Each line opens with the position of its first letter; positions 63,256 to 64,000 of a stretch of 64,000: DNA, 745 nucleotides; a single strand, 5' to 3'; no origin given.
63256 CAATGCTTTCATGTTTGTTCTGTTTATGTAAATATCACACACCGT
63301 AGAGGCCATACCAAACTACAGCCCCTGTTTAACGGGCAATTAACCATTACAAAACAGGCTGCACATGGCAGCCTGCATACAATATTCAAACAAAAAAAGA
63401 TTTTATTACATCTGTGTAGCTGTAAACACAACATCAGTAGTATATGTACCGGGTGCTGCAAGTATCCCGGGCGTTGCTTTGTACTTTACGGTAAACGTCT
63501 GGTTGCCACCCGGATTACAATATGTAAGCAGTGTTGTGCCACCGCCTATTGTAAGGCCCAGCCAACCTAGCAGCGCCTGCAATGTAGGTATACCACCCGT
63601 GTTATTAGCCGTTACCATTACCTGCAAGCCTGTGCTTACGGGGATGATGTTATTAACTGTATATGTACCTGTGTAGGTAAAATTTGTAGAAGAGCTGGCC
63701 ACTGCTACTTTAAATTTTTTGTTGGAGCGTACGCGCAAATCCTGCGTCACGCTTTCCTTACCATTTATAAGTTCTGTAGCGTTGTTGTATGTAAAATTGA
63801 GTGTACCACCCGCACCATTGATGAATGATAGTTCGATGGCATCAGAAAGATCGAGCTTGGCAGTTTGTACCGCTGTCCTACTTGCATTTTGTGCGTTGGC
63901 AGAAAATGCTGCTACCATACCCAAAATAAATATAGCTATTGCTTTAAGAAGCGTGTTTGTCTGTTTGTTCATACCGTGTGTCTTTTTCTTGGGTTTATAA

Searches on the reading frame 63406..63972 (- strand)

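Call 5: search_protein_families(library=ncbifam, proteins=[window:63406-63972:-], max_evalue=1)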
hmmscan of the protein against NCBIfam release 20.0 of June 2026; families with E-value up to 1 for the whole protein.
window:63406-63972:- (188 aa): 1 family
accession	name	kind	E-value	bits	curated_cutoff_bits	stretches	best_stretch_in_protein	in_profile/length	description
TIGR03046.1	PS_II_psbV2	equivalog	0.079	12.6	148.35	1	10-75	3-64/157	photosystem II cytochrome PsbV2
